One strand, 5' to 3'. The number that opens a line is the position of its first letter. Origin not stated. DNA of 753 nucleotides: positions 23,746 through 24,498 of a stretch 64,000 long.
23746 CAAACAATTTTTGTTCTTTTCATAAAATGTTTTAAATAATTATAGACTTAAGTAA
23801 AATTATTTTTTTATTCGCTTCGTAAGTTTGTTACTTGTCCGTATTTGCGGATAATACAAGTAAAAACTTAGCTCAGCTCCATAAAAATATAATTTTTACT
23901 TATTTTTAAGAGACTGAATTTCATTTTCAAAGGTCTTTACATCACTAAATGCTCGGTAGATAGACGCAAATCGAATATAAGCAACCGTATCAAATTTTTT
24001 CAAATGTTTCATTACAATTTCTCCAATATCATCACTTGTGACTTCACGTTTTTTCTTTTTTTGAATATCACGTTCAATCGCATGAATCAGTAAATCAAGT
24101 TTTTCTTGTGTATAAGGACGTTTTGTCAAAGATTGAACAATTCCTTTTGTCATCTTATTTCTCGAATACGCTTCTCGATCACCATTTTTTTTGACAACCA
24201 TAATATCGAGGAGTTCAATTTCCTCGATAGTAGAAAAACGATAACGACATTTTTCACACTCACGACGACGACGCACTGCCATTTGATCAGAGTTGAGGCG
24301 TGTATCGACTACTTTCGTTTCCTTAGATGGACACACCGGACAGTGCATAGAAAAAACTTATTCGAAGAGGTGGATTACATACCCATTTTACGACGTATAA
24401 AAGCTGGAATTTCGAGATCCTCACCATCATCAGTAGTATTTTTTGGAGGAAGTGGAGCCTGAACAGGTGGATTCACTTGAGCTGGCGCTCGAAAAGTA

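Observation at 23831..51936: Near-identical 33-bp nested-palindrome motif upstream of both pyk and clpP in the same gene-relative orientation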

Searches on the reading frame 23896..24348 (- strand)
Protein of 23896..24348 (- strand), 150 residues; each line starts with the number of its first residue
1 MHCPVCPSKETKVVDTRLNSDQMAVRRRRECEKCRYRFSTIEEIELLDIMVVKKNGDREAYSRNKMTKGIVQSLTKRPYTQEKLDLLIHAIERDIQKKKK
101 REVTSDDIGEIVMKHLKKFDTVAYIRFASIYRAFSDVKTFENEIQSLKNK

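Call 11: search_protein_families(library=pfam, proteins=[window:23896-24348:-])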
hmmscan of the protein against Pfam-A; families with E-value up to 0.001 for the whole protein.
window:23896-24348:- (150 aa): 2 families
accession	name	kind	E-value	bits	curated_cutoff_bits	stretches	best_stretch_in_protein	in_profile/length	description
PF03477.21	ATP-cone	-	4.8e-19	69.1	25.8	1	49-136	1-87/88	ATP cone domain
PF22811.2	Zn_ribbon_NrdR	-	1.8e-17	63.5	27.2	1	1-42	1-42/42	Transcriptional repressor NrdR-like, N-terminal domain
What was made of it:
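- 23896..24348 (-): nrdR, the gene upstream of the type A copy. Pfam Zn_ribbon_NrdR + ATP-cone (call 11)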
